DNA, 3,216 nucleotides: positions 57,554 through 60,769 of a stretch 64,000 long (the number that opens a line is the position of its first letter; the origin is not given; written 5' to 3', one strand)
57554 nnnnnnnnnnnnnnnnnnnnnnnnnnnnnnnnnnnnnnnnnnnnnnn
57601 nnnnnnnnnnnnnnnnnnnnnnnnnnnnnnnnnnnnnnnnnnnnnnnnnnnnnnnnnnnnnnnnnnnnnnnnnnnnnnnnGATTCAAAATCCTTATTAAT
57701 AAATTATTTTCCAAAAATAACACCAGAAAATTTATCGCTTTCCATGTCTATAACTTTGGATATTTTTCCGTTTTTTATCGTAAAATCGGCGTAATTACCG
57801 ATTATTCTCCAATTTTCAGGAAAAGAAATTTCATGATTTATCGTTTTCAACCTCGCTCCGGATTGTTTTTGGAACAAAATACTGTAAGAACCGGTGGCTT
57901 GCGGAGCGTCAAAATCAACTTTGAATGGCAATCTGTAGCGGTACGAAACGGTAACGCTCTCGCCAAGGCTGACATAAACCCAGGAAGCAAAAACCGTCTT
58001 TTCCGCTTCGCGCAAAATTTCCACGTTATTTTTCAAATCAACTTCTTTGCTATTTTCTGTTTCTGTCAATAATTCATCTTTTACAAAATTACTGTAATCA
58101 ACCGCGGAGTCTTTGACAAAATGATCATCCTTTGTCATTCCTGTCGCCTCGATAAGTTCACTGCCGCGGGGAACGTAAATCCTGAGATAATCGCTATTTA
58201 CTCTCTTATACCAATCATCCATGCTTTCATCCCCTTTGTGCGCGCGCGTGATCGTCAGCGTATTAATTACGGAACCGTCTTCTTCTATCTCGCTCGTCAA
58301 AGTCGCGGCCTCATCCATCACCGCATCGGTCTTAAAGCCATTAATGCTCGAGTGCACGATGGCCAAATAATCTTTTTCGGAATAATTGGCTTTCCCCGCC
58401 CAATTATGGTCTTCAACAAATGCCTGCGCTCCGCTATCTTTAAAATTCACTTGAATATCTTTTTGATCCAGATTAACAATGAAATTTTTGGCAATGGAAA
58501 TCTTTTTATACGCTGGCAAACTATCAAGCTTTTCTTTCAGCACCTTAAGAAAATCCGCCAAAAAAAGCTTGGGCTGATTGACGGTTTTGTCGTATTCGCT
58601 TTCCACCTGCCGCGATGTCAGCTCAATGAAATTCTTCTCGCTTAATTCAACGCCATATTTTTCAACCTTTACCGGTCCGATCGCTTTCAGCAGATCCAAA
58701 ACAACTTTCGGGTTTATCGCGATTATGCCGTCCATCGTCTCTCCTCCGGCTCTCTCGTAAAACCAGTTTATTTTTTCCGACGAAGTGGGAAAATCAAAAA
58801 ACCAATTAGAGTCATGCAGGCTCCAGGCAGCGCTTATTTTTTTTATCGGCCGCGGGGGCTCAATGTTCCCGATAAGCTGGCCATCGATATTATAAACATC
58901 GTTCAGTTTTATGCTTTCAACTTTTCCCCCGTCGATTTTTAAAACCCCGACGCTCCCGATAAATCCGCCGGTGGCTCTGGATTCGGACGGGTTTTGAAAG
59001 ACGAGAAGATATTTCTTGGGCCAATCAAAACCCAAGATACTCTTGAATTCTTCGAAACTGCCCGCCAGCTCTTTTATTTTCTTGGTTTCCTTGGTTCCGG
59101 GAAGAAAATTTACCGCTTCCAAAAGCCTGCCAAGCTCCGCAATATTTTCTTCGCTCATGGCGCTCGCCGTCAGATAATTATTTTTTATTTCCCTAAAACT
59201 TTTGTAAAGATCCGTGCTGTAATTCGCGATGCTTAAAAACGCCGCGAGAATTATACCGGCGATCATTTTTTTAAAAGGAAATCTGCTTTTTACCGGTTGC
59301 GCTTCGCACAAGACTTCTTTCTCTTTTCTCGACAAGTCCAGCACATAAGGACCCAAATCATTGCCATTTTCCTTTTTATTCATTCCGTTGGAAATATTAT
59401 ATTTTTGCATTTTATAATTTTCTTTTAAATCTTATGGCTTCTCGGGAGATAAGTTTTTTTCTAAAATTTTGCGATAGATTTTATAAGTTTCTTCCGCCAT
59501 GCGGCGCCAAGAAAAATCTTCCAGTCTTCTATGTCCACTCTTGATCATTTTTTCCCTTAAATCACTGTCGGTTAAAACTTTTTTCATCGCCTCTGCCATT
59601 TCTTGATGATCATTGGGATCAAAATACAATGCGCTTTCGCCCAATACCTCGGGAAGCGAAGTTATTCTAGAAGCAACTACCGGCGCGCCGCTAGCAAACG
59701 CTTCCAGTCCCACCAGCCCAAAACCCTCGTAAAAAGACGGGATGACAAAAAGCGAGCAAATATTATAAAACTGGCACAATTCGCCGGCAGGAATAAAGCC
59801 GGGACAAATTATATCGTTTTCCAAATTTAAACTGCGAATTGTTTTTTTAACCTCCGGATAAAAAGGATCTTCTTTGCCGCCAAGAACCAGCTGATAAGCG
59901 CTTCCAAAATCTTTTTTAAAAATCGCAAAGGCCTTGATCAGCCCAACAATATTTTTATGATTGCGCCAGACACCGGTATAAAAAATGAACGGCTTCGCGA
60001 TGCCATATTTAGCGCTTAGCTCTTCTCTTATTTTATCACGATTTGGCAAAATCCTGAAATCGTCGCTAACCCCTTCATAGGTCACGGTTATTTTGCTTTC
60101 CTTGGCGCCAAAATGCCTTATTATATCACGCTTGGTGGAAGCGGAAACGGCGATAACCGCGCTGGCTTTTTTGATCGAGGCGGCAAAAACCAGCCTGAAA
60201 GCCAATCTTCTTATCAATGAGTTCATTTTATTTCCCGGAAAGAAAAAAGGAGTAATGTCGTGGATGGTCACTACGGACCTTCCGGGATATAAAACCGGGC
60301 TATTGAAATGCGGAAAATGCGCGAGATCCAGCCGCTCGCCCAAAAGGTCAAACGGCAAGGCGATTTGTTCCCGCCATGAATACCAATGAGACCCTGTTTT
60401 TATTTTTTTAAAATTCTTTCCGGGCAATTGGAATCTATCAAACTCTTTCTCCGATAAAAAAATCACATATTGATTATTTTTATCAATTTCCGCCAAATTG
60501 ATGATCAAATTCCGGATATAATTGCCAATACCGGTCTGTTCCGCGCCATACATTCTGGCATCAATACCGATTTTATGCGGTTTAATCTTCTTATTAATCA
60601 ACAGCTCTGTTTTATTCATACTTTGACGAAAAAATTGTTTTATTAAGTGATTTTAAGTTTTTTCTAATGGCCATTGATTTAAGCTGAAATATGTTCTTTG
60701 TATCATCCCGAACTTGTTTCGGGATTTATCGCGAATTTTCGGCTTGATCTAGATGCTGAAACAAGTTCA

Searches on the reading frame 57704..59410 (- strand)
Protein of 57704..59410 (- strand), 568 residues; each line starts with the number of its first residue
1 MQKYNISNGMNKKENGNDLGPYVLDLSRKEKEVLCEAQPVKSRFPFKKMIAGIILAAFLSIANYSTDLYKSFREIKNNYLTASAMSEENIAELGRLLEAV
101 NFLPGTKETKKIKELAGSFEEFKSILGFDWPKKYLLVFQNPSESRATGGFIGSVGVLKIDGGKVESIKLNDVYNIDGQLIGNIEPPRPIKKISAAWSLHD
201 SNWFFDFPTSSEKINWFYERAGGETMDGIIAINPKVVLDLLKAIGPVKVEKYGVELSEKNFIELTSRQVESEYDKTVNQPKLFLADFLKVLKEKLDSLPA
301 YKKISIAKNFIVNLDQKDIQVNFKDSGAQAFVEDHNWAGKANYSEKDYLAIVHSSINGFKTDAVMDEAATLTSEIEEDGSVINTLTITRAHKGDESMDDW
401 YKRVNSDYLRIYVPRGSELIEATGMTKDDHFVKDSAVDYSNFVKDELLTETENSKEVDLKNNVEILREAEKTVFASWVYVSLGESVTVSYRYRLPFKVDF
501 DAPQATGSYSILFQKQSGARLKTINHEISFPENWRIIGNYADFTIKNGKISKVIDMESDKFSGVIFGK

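Call 92: search_protein_families(library=pfam, proteins=[window:57704-59410:-], max_evalue=0.001)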
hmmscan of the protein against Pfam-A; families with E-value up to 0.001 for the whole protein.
window:57704-59410:- (568 aa): 1 family
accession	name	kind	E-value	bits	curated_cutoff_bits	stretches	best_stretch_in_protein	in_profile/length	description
PF13196.11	DUF4012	-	7e-30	104.9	28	1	131-268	3-142/144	Protein of unknown function (DUF4012)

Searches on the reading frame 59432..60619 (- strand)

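Call 92: search_protein_families(library=pfam, proteins=[window:59432-60619:-], max_evalue=0.001)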
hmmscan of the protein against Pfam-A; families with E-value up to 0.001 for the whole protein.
window:59432-60619:- (395 aa): 5 families
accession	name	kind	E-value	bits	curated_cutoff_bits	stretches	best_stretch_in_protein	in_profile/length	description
PF00534.26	Glycos_transf_1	-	1.9e-34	119.1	26.4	1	198-363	2-170/172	Glycosyl transferases group 1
PF13692.12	Glyco_trans_1_4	-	1.7e-26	93.6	27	1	211-351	3-142/142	Glycosyl transferases group 1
PF13439.12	Glyco_transf_4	-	7e-14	52.6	28.5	1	30-187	3-169/170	Glycosyltransferase Family 4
PF20706.3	GT4-conflict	-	1.3e-10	41.3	26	1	281-376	275-383/385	Family 4 Glycosyltransferase in conflict systems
PF13524.12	Glyco_trans_1_2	-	2e-07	31.5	25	1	305-377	68-141/144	Glycosyl transferase-like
